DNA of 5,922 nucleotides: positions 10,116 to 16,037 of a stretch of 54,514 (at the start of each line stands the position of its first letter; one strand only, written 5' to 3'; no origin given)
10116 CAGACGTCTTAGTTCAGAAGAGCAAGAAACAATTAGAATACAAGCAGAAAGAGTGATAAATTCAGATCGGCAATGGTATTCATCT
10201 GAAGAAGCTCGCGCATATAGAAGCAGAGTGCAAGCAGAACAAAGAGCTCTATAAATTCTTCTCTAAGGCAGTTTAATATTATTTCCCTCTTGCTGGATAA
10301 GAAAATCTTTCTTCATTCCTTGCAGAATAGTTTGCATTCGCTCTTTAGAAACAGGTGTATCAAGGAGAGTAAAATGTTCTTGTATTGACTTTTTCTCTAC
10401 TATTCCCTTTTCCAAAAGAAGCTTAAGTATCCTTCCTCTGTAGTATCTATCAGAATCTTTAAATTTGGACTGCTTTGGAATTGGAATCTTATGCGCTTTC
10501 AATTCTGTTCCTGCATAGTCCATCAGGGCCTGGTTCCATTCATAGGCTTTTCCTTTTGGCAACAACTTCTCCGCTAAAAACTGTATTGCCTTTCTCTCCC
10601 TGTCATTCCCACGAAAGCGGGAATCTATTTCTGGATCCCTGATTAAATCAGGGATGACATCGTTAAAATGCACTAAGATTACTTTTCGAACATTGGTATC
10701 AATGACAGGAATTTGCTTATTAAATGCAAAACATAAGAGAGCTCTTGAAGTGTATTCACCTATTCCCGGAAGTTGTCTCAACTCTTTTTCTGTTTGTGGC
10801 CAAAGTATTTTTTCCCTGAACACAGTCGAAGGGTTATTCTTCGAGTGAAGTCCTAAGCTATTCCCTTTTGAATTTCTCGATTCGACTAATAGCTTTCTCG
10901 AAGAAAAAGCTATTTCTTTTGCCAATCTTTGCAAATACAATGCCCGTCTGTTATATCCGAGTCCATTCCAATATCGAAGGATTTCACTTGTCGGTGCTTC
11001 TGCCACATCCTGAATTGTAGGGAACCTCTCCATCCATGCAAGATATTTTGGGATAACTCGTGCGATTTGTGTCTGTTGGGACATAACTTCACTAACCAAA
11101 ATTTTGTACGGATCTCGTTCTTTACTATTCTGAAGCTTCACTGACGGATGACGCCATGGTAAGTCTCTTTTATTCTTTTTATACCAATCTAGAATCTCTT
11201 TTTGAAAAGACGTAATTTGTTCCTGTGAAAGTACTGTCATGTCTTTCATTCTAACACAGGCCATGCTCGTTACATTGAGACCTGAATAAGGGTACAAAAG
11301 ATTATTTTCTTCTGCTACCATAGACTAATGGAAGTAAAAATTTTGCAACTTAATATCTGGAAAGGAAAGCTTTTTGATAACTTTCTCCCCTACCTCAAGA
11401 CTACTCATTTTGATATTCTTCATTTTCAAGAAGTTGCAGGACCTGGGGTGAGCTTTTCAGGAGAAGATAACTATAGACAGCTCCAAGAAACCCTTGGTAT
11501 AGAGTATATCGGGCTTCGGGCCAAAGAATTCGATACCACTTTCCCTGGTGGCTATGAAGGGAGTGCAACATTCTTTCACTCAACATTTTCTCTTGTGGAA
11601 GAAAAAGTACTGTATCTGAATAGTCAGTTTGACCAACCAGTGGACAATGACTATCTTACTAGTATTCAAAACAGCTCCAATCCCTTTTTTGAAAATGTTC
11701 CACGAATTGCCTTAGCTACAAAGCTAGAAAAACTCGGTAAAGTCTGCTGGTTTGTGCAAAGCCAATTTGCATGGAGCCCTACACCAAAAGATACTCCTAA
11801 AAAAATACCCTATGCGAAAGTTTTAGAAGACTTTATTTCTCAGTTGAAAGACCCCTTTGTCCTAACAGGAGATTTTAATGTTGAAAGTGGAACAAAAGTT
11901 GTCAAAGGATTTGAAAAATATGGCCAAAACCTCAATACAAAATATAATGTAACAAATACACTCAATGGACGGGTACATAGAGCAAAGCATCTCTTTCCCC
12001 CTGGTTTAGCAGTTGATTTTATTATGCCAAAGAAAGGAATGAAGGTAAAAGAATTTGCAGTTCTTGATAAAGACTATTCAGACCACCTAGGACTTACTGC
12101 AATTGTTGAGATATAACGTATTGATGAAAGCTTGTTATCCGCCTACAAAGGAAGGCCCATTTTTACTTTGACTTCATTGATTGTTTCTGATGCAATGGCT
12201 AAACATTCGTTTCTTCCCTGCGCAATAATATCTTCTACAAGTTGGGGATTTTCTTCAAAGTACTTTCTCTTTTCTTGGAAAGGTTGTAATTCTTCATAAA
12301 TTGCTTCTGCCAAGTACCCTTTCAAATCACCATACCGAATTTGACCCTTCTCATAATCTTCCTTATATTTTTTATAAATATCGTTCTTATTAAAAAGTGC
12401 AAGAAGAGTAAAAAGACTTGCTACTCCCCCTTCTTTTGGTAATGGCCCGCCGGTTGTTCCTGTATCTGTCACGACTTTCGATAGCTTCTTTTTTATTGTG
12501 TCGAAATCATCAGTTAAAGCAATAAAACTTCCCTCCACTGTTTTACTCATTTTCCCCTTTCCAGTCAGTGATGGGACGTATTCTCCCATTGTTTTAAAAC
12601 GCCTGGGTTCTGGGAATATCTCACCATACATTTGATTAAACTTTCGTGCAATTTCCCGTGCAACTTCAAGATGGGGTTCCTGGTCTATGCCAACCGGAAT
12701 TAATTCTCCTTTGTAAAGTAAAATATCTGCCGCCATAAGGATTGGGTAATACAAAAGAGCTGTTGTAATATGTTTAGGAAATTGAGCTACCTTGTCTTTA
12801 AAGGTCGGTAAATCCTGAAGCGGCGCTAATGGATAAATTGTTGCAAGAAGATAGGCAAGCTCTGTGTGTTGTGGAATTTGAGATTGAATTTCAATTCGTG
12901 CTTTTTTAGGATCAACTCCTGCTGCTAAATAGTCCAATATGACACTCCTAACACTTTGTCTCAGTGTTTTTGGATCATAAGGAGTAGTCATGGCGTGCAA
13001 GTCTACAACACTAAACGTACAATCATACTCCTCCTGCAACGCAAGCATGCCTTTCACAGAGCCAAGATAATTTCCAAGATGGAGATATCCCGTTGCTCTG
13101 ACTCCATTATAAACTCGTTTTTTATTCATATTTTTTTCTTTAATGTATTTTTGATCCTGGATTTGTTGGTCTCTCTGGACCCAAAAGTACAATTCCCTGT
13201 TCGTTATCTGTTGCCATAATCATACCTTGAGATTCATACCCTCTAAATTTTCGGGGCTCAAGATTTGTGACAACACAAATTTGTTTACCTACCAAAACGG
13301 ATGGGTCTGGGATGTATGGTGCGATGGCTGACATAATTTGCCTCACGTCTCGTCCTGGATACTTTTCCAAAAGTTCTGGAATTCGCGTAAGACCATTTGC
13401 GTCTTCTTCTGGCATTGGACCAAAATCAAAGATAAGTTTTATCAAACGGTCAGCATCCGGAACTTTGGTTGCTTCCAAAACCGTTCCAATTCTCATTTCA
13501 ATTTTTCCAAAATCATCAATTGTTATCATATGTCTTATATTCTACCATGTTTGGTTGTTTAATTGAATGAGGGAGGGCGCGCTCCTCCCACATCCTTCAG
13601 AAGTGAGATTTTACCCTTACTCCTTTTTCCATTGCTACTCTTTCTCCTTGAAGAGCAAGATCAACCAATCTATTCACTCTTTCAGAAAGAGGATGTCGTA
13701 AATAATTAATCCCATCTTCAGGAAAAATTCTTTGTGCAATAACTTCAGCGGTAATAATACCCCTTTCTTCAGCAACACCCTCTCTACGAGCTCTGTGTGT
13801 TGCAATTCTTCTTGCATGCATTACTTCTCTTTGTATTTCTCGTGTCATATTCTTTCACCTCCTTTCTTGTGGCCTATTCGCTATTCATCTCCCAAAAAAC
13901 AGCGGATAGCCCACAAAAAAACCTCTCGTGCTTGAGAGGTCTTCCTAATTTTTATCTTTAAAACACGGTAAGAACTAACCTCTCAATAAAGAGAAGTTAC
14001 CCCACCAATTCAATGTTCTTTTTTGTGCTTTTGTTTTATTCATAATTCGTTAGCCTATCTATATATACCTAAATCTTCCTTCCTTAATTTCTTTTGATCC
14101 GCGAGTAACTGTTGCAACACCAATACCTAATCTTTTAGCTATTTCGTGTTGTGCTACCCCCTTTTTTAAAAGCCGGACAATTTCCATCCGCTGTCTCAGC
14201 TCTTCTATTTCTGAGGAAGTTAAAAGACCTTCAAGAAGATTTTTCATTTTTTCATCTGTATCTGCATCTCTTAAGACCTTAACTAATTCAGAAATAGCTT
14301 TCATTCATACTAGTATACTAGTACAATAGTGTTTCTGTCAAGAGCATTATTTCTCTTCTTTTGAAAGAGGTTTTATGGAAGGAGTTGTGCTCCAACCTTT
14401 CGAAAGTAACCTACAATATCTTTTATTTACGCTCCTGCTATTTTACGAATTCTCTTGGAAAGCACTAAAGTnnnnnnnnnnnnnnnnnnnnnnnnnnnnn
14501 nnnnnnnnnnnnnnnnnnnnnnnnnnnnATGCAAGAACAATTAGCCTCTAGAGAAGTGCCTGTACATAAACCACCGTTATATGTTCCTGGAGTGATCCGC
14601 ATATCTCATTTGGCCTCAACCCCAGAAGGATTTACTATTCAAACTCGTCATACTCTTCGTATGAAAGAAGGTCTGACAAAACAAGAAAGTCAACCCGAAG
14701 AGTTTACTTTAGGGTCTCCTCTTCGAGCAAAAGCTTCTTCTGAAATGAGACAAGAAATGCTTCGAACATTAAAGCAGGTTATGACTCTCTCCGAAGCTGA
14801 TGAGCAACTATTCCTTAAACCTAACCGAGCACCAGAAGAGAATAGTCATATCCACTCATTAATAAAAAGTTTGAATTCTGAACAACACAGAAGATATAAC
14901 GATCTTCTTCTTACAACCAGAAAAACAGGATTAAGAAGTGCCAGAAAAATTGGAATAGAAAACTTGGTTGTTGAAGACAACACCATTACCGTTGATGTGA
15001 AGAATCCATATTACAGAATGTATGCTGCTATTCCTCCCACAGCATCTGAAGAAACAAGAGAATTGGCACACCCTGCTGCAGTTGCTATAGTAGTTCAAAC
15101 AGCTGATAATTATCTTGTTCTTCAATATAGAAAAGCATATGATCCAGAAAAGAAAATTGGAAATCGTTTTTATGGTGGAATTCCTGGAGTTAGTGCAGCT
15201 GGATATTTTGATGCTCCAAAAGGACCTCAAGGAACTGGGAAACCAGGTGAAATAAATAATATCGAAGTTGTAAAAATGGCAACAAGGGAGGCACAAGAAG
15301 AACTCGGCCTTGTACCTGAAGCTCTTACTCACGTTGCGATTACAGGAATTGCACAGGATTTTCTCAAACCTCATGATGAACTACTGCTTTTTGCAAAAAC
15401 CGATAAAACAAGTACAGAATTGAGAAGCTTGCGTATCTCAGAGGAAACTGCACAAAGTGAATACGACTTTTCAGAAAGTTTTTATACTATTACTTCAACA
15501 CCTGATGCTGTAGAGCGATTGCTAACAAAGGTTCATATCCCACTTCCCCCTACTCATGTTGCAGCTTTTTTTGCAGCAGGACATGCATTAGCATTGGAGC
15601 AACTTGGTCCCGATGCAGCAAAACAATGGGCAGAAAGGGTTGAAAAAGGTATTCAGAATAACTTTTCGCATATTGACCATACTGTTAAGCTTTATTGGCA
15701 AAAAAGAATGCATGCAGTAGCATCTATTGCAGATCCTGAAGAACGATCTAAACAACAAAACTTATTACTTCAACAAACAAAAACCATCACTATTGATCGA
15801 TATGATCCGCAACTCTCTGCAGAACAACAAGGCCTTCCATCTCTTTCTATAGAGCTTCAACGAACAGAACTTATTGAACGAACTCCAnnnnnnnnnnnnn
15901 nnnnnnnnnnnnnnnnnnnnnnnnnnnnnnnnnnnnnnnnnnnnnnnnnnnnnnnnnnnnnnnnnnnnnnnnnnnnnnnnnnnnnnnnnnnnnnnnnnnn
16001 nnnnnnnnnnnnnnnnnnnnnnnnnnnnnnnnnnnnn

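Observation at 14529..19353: Tandem paralogous giant proteins fusing a Nudix-like module to two different phosphatase folds (HAD and PP2C-like)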

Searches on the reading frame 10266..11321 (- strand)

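Call 40: search_protein_families(library=pfam, proteins=[window:10266-11321:-], max_evalue=0.01)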
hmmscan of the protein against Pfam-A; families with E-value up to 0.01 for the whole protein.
window:10266-11321:- (352 aa): 2 families
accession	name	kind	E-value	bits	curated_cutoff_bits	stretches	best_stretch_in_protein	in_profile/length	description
PF00730.31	HhH-GPD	-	5.6e-18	65.7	26.2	1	76-215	1-83/108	HhH-GPD superfamily base excision DNA repair protein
PF00633.29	HHH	-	0.00029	21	24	1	175-198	7-30/30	Helix-hairpin-helix motif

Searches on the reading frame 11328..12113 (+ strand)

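Call 40: search_protein_families(library=pfam, proteins=[window:11328-12113:+], max_evalue=0.01)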
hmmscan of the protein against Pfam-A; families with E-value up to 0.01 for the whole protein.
window:11328-12113:+ (262 aa): 1 family
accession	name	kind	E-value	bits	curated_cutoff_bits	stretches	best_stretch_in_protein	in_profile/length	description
PF03372.29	Exo_endo_phos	-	1.4e-06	28.6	24.5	1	7-253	2-225/225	Endonuclease/Exonuclease/phosphatase family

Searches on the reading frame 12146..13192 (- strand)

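Call 40: search_protein_families(library=pfam, proteins=[window:12146-13192:-], max_evalue=0.01)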
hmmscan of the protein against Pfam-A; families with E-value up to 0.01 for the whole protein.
window:12146-13192:- (349 aa): 1 family
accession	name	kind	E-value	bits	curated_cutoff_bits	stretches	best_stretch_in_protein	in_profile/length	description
PF00579.31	tRNA-synt_1b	-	9.7e-62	209.4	21.1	1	23-302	4-291/292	tRNA synthetases class I (W and Y)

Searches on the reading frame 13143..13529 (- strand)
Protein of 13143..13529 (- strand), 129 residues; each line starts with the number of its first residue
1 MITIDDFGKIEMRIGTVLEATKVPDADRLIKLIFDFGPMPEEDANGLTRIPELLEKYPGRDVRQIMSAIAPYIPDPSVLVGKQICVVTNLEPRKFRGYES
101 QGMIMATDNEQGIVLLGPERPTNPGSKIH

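Call 40: search_protein_families(library=pfam, proteins=[window:13143-13529:-], max_evalue=0.01)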
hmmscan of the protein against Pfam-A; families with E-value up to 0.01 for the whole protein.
window:13143-13529:- (129 aa): 1 family
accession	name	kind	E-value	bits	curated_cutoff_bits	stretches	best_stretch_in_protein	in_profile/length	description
PF01588.26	tRNA_bind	-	6.9e-21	74.6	27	2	61-127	28-96/96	Putative tRNA binding domain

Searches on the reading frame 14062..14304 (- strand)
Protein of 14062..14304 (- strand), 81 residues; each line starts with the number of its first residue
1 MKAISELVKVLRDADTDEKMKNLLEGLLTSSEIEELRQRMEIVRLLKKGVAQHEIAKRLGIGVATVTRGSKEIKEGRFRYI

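Call 40: search_protein_families(library=pfam, proteins=[window:14062-14304:-], max_evalue=0.01)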
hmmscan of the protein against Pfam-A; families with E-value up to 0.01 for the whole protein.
window:14062-14304:- (81 aa): 9 families
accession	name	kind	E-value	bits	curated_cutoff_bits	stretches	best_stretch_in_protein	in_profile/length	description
PF01371.25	Trp_repressor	-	6.6e-20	71.4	27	1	4-77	3-77/88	Trp repressor protein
PF13384.12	HTH_23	-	1e-06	28.8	24.6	1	36-68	4-36/50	Homeodomain-like domain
PF02796.21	HTH_7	-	0.00037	21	23.8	1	41-66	13-38/45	Helix-turn-helix domain of resolvase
PF19610.4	DUF6115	-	0.00042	21.1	27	1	29-66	90-127/134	Family of unknown function (DUF6115)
PF13936.12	HTH_38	-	0.00052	20.1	27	1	37-68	8-39/44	Helix-turn-helix domain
PF13551.12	HTH_29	-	0.0012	19.3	28.1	1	39-68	1-31/64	Winged helix-turn helix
PF13518.12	HTH_28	-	0.0015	19.1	25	1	38-68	1-31/52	Helix-turn-helix domain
PF07638.17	Sigma70_ECF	-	0.0032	17.8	21.1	1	13-69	119-171/185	ECF sigma factor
PF04218.19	CENP-B_N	-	0.0092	16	21.2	0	36-68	9-41/53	CENP-B N-terminal DNA-binding domain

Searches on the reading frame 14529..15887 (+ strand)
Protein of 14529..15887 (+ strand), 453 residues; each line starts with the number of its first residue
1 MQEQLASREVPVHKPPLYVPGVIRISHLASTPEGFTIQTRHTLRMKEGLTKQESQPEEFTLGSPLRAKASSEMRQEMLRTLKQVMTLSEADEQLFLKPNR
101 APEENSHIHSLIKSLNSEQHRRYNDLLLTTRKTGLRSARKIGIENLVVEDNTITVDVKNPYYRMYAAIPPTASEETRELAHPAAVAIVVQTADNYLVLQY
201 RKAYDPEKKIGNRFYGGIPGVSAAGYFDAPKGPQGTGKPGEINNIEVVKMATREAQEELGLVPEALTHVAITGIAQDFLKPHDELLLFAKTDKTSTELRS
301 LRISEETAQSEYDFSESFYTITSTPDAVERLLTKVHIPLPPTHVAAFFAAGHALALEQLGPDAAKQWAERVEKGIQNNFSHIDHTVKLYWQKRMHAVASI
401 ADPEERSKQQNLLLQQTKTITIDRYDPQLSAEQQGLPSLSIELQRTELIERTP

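Call 22: find_homologous_proteins(query=A2, max_evalue=0.001)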
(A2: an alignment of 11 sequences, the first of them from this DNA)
Query A2 (11 sequences) (453 aa, profile of the alignment): 4 proteins with E <= 0.001 among 8000 candidates.
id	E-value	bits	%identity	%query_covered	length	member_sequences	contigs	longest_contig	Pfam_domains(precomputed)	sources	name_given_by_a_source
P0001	2.0e-153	529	61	100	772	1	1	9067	-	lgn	-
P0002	2.4e-144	500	43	98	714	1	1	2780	-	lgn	-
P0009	8.0e-113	396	27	45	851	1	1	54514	-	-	-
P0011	6.2e-110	386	34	97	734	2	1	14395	PF08282.19,PF21141.4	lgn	-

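Call 53: search_protein_families(library=pfam, alignment_id=A6, max_evalue=0.01)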
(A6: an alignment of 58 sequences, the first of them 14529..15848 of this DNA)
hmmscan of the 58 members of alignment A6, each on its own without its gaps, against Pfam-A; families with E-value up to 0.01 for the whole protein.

A. member 1, window:14529-15848:+ (440 aa): 0 families

B. families by the number of members that match (of 58 scanned): 5 families
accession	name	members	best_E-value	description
PF00293.34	NUDIX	4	6.3e-05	NUDIX domain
PF24582.1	DUF7609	1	0.0021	Domain of unknown function (DUF7609)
PF18312.6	ScsC_N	1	0.0035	Copper resistance protein ScsC N-terminal domain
PF19795.4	DUF6279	1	0.0037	Family of unknown function (DUF6279)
PF21011.2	CetZ_C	1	0.0062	Tubulin-like CetZ, C-terminal domain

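Call 54: search_solved_structures(query=A6, max_evalue=10, show_alignments=3)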
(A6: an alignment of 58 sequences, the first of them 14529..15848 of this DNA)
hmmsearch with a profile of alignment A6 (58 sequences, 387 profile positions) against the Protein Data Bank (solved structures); distinct sequences matched with E-value up to 10: 5.
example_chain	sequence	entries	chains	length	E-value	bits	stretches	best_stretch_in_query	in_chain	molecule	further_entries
5lor_A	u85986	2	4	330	0.026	17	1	119-243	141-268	Nucleoside diphosphate-linked moiety X motif 22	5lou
5lf9_A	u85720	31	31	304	0.028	16.9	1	119-242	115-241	Nucleoside diphosphate-linked moiety X motif 22 | Uridine diphosphate glucose pyrophosphatase NUDT22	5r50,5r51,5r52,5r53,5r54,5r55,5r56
2fkb_A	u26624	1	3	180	0.044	16.2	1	110-168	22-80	Putative Nudix hydrolase yfcD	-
2pqv_A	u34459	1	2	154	1.1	11.6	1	182-237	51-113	MutT/nudix family protein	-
3o8s_A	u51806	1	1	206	2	10.8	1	183-209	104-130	ADP-ribose pyrophosphatase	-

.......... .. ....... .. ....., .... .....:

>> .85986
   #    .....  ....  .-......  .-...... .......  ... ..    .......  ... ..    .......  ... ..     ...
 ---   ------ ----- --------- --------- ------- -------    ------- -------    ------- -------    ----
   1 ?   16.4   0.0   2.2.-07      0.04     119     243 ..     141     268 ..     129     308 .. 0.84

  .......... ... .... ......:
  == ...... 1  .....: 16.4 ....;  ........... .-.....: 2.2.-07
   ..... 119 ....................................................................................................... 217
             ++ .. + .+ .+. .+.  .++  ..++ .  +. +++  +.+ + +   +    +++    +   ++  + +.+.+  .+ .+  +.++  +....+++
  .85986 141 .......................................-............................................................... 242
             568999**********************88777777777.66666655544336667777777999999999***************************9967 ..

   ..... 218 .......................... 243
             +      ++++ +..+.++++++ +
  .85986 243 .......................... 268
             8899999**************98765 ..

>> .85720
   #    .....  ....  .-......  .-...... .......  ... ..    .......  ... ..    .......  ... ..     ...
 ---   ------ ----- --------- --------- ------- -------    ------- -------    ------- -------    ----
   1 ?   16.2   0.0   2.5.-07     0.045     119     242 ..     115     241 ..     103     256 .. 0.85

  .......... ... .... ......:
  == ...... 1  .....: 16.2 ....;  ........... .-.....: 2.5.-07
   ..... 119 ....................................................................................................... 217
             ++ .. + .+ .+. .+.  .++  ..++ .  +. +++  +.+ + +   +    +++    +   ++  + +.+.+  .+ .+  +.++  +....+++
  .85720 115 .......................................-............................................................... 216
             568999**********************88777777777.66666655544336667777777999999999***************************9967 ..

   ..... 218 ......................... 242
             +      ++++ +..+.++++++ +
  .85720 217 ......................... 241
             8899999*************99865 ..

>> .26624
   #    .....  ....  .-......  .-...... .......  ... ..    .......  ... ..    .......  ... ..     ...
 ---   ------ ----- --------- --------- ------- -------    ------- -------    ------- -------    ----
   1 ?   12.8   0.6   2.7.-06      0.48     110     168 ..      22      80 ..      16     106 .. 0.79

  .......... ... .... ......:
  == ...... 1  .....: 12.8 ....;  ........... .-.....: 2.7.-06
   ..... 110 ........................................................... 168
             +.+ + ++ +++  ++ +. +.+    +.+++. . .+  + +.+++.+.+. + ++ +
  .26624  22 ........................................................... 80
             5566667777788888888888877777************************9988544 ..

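Call 89: search_protein_families(library=pfam, proteins=[P0011], max_evalue=0.01)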
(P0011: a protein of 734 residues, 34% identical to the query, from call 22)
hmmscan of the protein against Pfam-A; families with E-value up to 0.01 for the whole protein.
P0011 (734 aa): 2 families
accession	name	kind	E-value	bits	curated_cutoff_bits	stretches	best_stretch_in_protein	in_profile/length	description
PF08282.18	Hydrolase_3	-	3.3e-06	27.4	20.9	1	451-683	2-220/255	haloacid dehalogenase-like hydrolase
PF21141.3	T6PP_C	-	3.9e-06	26.7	26.7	1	628-699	171-240/267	Trehalose-6-phosphate phosphatase, C-terminal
